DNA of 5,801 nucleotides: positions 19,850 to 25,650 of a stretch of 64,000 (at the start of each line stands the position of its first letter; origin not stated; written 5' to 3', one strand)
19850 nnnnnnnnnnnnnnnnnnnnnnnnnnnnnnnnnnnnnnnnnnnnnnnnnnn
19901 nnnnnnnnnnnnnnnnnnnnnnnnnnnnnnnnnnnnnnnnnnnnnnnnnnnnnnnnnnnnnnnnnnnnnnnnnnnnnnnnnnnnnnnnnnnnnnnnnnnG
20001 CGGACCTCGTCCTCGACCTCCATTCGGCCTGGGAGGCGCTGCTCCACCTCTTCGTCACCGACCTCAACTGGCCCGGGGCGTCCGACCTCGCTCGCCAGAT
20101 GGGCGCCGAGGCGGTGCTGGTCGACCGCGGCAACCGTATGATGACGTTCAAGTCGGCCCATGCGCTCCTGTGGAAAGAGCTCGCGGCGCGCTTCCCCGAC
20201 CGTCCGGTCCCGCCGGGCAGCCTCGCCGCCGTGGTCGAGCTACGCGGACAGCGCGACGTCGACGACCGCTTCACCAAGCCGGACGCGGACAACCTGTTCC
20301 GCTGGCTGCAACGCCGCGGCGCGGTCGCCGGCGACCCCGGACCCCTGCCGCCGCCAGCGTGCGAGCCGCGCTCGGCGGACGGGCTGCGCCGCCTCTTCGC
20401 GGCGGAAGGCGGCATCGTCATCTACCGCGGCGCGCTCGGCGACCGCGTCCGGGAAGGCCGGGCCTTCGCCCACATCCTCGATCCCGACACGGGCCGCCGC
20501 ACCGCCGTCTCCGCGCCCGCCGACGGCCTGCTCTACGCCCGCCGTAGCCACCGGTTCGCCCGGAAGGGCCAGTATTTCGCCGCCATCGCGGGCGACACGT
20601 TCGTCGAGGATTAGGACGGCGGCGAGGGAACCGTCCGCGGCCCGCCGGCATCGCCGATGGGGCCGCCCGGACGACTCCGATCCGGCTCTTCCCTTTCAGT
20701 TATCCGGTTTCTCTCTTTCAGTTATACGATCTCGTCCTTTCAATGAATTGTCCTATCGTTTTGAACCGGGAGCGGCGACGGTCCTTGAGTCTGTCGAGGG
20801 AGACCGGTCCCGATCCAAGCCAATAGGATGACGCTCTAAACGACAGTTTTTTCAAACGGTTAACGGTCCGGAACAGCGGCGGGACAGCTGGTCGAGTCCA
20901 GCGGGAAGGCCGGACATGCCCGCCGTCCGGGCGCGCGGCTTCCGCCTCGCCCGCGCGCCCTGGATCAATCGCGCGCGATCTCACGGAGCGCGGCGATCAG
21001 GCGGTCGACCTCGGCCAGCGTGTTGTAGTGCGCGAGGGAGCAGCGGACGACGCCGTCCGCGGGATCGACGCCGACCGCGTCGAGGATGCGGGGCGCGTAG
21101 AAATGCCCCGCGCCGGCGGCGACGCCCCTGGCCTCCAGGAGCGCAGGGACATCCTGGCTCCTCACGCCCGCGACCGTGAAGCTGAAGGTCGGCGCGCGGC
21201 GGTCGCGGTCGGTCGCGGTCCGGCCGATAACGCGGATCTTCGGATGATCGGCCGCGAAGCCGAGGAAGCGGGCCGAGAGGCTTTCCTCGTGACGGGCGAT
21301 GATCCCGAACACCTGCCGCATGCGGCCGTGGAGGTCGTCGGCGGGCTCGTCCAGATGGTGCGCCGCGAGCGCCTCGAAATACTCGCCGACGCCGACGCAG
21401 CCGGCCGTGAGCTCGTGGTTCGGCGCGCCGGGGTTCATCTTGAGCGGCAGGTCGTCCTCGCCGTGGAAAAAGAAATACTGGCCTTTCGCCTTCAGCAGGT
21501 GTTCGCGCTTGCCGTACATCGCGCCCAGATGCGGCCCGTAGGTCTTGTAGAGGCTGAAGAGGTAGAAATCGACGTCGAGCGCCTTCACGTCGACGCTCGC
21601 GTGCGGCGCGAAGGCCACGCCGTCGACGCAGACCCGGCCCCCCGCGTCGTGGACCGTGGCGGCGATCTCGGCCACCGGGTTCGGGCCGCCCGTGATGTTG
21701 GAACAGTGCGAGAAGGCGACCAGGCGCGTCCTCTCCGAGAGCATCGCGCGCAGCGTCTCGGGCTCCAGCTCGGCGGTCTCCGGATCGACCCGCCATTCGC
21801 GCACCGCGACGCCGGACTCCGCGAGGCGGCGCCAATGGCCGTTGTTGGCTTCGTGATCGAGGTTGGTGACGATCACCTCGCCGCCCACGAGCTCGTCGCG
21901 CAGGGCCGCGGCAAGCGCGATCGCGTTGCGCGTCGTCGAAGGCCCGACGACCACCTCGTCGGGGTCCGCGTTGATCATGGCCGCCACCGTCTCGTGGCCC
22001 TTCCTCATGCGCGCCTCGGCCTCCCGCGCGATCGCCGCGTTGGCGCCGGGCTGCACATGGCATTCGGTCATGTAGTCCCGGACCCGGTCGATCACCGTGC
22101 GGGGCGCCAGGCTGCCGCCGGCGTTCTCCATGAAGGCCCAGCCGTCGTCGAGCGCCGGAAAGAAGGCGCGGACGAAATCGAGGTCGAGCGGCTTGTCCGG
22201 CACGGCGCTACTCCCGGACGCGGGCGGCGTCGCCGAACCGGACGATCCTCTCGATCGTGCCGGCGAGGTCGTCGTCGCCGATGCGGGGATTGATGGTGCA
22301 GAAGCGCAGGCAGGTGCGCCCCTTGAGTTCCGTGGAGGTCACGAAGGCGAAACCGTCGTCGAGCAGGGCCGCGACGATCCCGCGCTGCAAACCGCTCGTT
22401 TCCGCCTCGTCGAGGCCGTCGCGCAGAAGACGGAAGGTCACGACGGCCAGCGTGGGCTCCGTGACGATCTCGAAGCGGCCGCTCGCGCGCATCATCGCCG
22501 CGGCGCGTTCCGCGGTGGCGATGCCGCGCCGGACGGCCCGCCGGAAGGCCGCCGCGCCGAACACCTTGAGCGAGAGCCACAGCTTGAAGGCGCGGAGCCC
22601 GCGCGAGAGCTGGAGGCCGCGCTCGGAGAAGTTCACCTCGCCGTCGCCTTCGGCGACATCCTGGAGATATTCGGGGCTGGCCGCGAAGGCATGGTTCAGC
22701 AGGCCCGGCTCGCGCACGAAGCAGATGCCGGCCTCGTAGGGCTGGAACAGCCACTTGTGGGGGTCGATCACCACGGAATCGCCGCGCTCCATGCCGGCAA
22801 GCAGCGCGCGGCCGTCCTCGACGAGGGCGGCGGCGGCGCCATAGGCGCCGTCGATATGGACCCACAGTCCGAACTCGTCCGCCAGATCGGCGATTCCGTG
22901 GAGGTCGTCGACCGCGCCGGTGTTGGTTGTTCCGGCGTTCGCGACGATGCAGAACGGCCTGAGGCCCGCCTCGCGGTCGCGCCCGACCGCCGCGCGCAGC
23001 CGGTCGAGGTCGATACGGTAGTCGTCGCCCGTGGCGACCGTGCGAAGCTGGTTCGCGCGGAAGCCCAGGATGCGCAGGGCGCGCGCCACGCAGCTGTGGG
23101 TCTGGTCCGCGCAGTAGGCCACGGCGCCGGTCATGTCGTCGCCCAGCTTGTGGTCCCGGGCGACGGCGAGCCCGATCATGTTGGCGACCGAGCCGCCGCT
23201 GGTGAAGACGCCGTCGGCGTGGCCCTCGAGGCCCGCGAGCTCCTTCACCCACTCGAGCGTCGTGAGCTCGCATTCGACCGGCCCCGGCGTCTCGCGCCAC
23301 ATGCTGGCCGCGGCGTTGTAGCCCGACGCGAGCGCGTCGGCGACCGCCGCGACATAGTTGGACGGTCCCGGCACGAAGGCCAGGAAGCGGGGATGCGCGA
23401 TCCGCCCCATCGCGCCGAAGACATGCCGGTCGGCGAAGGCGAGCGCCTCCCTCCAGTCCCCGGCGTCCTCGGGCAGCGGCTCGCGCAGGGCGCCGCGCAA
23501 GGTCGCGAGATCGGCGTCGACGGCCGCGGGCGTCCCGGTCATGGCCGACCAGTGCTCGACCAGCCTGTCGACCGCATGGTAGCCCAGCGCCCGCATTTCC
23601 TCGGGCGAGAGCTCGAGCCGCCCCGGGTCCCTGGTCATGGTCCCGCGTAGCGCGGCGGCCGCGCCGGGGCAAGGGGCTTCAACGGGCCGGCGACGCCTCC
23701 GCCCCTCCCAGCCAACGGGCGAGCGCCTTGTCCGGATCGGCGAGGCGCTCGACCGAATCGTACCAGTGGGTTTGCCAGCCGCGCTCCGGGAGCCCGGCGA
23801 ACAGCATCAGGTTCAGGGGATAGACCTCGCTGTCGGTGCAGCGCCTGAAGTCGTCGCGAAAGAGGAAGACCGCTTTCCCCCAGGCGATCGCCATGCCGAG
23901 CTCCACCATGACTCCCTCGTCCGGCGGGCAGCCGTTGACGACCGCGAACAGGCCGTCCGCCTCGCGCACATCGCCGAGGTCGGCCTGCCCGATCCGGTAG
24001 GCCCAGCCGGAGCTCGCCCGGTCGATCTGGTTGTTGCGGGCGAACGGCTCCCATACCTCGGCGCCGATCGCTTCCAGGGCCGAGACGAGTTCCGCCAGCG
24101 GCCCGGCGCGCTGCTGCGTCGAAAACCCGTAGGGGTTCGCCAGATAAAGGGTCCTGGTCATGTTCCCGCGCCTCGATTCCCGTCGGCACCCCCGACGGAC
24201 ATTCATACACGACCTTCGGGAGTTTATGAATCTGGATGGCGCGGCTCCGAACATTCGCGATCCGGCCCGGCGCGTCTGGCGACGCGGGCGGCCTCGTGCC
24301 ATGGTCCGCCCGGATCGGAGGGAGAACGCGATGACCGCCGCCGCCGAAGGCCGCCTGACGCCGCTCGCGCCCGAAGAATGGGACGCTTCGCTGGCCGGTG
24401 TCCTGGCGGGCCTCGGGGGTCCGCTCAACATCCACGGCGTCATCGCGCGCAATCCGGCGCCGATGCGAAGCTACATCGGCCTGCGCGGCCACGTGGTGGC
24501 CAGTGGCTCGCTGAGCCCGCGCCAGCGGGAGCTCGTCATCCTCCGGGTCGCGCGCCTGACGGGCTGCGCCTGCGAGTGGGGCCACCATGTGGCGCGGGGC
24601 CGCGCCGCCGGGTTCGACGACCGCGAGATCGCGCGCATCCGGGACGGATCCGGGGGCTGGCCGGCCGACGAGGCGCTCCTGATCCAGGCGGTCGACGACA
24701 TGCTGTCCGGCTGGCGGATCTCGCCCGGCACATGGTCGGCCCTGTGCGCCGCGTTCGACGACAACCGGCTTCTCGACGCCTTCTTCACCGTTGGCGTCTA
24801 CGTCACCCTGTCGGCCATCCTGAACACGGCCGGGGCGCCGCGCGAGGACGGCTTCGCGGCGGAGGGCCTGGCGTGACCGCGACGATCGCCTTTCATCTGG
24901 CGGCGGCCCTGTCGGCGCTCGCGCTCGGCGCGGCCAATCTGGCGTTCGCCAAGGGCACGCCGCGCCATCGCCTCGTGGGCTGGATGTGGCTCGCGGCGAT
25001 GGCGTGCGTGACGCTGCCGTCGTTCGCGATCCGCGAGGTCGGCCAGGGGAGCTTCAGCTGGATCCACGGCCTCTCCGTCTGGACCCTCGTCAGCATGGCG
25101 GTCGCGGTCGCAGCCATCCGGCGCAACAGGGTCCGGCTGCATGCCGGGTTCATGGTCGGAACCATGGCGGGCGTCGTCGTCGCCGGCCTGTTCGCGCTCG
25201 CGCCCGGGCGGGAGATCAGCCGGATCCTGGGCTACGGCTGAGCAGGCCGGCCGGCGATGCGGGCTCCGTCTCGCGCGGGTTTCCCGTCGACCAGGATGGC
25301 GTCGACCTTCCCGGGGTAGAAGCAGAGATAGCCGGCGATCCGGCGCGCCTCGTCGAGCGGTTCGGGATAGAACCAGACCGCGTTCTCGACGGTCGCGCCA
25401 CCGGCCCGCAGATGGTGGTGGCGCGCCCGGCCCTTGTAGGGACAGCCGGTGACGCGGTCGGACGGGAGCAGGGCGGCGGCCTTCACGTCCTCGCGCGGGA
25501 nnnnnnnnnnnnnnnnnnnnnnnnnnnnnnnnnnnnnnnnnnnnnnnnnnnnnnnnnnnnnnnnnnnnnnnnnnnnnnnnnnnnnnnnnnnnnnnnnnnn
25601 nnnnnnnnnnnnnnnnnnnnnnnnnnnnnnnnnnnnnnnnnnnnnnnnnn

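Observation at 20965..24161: Operon NDT/DNPH1-fold protein -> group II PLP decarboxylase -> class V aminotransferase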

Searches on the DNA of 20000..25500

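Call 54: search_rna_families(source=window, start=20000, end=25500, threshold=evalue, max_evalue=1)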
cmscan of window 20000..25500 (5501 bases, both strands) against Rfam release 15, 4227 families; matches with E-value up to 1: 0.
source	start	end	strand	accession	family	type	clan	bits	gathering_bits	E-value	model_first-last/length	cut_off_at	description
